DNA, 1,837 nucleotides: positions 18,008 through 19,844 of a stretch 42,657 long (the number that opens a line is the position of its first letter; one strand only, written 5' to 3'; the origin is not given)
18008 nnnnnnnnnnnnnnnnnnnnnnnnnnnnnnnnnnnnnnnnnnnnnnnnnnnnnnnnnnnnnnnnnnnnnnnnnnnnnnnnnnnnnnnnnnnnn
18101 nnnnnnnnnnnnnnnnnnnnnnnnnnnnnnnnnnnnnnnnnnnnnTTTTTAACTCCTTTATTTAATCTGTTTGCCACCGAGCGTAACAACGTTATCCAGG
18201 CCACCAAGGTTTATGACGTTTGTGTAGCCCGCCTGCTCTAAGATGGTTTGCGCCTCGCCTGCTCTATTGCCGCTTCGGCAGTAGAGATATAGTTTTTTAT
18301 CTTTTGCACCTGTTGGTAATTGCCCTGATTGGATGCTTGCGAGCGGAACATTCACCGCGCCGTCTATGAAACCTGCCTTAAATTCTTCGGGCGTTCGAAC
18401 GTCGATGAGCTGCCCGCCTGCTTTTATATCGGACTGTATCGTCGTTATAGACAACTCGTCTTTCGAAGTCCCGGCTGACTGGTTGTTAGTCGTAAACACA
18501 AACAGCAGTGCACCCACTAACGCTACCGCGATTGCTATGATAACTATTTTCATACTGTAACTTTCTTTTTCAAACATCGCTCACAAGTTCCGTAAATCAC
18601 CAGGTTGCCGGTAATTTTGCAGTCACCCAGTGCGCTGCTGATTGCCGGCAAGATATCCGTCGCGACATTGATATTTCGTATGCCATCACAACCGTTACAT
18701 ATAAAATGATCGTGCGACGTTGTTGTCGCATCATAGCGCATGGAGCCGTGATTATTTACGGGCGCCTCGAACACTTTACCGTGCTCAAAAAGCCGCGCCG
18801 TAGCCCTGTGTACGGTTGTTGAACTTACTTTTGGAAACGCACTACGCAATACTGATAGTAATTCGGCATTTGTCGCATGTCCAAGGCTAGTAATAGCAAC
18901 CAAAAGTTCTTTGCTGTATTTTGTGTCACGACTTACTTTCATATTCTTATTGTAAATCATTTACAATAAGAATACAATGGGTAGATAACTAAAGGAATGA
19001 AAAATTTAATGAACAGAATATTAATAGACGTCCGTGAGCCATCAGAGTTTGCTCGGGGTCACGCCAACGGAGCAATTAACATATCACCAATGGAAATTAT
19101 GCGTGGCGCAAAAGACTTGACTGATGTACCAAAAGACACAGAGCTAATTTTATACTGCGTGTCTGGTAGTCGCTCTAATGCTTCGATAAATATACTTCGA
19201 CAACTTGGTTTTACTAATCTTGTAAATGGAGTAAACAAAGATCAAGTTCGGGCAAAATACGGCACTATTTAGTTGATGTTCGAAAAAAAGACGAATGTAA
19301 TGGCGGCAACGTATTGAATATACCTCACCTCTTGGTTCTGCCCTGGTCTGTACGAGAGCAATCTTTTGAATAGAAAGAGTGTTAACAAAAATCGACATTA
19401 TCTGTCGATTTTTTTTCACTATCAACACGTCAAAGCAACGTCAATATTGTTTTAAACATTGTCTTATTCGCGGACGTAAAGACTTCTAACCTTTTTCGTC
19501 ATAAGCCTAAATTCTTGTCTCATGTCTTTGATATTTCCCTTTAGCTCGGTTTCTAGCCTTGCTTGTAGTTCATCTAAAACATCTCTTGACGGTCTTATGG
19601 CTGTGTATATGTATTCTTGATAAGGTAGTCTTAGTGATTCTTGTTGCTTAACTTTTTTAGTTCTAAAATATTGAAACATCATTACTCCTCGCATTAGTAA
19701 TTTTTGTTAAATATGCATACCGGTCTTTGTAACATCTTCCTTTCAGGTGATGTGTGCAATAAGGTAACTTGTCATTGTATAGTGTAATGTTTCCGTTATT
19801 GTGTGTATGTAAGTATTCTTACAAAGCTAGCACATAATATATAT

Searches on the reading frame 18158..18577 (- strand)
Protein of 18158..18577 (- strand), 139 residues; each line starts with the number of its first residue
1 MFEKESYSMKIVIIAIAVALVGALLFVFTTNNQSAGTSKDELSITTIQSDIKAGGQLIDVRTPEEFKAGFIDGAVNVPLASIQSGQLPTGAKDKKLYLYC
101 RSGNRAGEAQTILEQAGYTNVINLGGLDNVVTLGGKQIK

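Call 40: search_protein_families(library=pfam, proteins=[window:18158-18577:-], max_evalue=0.001)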
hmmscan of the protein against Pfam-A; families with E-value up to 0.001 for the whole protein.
window:18158-18577:- (139 aa): 1 family
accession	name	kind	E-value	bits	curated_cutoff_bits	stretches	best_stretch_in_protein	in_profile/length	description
PF00581.25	Rhodanese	-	1.3e-16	61.4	22.2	1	50-128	8-97/102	Rhodanese-like domain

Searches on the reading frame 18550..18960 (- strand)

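Call 4: search_protein_families(library=pfam, proteins=[window:18550-18960:-], max_evalue=0.1)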
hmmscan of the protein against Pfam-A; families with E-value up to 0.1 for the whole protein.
window:18550-18960:- (136 aa): 1 family
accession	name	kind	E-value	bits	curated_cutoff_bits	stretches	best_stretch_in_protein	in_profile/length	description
PF01475.25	FUR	-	2.9e-09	37.5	23.1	1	7-98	4-94/121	Ferric uptake regulator family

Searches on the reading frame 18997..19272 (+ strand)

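Call 4: search_protein_families(library=pfam, proteins=[window:18997-19272:+], max_evalue=0.1)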
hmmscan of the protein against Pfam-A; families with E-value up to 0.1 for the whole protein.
window:18997-19272:+ (91 aa): 1 family
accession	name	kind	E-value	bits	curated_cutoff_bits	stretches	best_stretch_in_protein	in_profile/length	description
PF00581.25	Rhodanese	-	5.8e-15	56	22.2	1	7-76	14-89/102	Rhodanese-like domain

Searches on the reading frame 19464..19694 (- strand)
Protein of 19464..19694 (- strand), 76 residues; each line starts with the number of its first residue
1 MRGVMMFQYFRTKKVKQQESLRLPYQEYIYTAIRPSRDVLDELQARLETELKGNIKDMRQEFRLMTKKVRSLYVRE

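Call 4: search_protein_families(library=pfam, proteins=[window:19464-19694:-], max_evalue=0.1)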
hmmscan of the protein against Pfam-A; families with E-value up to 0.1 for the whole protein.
window:19464-19694:- (76 aa): 1 family
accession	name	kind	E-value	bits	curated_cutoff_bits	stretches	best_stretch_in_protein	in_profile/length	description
PF09688.15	Wx5_PLAF3D7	-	0.015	15.8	25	1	12-69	21-79/144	Protein of unknown function (Wx5_PLAF3D7)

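Call 5: search_protein_families(library=ncbifam, proteins=[window:19464-19694:-], max_evalue=0.1)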
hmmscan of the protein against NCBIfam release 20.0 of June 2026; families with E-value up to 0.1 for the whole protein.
window:19464-19694:- (76 aa): 1 family
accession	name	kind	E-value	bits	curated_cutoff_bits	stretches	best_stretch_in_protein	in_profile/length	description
NF011161.0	PRK14562.1-6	equivalog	0.021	14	228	1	4-67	102-162/218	haloacid dehalogenase superfamily protein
